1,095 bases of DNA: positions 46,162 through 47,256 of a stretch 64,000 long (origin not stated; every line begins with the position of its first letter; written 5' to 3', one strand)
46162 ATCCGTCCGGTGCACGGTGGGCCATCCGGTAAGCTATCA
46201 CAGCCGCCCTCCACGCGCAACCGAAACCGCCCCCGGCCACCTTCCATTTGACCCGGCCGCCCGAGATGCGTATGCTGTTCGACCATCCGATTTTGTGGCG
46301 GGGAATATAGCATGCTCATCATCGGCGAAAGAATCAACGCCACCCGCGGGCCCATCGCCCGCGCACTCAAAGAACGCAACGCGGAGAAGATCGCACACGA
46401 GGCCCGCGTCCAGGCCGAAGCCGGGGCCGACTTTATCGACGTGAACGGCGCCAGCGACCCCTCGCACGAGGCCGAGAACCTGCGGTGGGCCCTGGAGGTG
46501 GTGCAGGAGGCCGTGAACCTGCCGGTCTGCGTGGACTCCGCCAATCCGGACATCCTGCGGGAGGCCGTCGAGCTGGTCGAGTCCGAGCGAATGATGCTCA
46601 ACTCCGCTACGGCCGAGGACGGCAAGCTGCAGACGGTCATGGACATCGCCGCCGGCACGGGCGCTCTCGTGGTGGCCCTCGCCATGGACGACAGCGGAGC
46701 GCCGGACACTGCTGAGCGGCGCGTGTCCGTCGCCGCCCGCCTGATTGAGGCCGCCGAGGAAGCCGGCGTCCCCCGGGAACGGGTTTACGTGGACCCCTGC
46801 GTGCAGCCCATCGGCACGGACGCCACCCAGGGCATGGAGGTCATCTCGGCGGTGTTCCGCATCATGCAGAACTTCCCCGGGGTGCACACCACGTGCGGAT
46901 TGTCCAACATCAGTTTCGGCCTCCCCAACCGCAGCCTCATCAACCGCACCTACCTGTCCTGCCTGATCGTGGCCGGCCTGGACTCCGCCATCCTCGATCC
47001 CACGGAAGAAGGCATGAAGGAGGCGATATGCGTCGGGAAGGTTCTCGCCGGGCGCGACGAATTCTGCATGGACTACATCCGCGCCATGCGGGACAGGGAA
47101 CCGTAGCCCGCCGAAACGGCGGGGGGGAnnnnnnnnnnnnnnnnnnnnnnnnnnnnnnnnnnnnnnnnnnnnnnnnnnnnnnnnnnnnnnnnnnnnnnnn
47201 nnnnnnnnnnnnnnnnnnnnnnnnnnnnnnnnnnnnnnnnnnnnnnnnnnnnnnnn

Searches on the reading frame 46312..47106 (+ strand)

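Call 6: search_protein_families(library=pfam, proteins=[window:46312-47106:+])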
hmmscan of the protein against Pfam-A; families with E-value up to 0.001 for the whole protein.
window:46312-47106:+ (264 aa): 2 families
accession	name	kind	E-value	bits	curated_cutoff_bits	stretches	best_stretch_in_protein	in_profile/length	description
PF00809.28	Pterin_bind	-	9.1e-27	94.7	25.5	1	5-213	1-228/244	Pterin binding enzyme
PF03599.22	CdhD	-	1.8e-12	47.1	24.8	1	22-172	50-186/387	CO dehydrogenase/acetyl-CoA synthase delta subunit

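Call 7: search_protein_families(library=ncbifam, proteins=[window:46312-47106:+])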
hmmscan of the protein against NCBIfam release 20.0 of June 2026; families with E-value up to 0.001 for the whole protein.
window:46312-47106:+ (264 aa): 8 families
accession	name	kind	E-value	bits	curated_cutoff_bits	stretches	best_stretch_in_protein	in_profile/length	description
NF005719.0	PRK07535.1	domain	5.6e-90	301.1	259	1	1-262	1-261/268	methyltetrahydrofolate:corrinoid/iron-sulfur protein methyltransferase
NF040758.1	CODH_ACS_meth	exception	7.5e-39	133.6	370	1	2-255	5-258/261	carbon monoxide dehydrogenase/acetyl-CoA synthase methytransferase subunit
TIGR02082.1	metH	equivalog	1.6e-35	122.1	1010.85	1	2-232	344-588/1182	methionine synthase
NF007024.0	PRK09490.1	equivalog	2.6e-19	68.6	1497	1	3-230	362-603/1234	methionine synthase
TIGR01496.1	DHPS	equivalog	3.3e-07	30.2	162.6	1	20-184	18-193/258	dihydropteroate synthase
TIGR00284.1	TIGR00284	hypoth_equivalog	2.2e-06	26.5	256.65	1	24-170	164-295/497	dihydropteroate synthase-like protein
NF003195.0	PRK04165.1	equivalog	2.5e-05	23.3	306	1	31-121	120-205/450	acetyl-CoA decarbonylase/synthase complex subunit gamma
NF003375.0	PRK04452.1-1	subfamily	0.0001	21.5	488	1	38-163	196-320/442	acetyl-CoA decarbonylase/synthase complex subunit delta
